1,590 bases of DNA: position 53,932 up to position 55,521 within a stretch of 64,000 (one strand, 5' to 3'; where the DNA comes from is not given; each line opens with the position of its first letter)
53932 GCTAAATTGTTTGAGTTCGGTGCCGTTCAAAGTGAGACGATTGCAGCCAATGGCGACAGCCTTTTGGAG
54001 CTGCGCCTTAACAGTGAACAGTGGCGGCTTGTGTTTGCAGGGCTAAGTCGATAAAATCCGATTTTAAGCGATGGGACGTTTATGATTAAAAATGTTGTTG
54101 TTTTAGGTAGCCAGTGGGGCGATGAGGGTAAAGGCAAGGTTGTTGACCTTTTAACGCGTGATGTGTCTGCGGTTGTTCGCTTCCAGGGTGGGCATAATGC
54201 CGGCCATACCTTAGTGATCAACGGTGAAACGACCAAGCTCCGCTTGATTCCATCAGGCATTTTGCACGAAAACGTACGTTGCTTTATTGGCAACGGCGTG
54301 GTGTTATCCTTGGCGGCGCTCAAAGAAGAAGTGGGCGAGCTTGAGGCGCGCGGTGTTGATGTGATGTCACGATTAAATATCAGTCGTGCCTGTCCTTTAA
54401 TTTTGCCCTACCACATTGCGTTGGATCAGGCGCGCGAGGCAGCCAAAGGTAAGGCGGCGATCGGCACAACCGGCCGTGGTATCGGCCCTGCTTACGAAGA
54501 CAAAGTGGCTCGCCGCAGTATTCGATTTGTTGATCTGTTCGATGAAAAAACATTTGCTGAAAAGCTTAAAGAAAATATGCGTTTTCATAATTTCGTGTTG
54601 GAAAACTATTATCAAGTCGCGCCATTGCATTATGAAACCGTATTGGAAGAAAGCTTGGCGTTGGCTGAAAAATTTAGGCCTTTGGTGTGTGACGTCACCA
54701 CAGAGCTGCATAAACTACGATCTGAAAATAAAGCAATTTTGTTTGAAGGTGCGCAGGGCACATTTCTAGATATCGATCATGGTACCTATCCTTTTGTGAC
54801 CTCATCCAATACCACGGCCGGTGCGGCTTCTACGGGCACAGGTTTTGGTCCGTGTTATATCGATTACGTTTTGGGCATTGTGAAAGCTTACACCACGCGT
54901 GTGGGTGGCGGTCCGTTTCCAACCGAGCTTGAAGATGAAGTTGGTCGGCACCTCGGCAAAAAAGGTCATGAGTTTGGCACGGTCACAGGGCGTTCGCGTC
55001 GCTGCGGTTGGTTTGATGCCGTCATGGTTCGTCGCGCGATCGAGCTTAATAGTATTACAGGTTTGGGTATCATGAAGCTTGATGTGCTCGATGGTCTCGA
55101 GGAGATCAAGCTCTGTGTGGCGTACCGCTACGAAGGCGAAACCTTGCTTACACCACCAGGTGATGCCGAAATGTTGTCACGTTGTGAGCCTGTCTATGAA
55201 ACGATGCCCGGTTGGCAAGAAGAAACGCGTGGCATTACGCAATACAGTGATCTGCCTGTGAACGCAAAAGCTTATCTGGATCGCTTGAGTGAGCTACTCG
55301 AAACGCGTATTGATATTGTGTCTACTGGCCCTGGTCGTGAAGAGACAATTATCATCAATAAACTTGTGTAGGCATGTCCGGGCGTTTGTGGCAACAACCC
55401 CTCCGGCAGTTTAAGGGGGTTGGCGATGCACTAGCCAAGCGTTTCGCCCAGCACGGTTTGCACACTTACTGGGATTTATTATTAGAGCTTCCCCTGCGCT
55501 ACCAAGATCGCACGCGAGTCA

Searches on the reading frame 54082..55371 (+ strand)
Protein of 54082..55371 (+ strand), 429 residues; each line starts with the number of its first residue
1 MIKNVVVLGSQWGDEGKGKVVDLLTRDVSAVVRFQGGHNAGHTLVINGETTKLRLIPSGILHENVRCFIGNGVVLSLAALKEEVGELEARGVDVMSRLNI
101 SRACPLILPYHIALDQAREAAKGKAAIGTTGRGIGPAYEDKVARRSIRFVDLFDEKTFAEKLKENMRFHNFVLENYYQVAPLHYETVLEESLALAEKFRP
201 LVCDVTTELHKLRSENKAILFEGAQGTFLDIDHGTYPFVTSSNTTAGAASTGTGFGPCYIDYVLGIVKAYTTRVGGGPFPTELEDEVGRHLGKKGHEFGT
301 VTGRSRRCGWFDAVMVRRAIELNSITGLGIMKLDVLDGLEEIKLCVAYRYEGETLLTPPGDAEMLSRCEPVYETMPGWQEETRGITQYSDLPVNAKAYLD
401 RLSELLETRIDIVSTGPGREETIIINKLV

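Call 19: find_encoding_contigs(protein=window:54082-55371:+, flank=10000, max_places=1)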
Protein window:54082-55371:+ (429 aa): 17 contigs read that carry it; 1 place shown.
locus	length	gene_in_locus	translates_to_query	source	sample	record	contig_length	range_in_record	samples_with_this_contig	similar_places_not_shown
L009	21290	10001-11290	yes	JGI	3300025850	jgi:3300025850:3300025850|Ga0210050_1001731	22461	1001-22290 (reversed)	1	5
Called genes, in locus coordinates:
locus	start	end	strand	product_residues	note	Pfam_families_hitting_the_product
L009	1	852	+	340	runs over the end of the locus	?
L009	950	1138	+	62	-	PF06005:ZapB (weak)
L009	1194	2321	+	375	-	PF01545:Cation_efflux, PF16916:ZT_dimer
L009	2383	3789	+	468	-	PF03951:Gln-synt_N, PF00120:Gln-synt_C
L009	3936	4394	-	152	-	PF00588:SpoU_methylase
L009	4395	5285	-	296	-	PF04333:MlaA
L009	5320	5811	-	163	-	PF00160:Pro_isomerase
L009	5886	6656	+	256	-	PF03372:Exo_endo_phos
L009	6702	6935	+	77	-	PF01197:Ribosomal_L31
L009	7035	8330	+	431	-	PF07690:MFS_1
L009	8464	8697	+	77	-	PF17209:Hfq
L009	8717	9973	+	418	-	PF13167:GTP-bdg_N, PF16360:GTP-bdg_M, PF03193:RsgA_GTPase (faint), PF01926:MMR_HSR1, PF19275:HflX_C (weak)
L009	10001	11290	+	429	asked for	PF00709:Adenylsucc_synt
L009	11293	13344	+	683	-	PF17191:RecG_wedge, PF01336:tRNA_anti-codon (weak), PF07517:SecA_DEAD (faint), PF00270:DEAD, PF04851:ResIII, PF13604:AAA_30 (faint), PF00271:Helicase_C, PF19833:RecG_dom3_C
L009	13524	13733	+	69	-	-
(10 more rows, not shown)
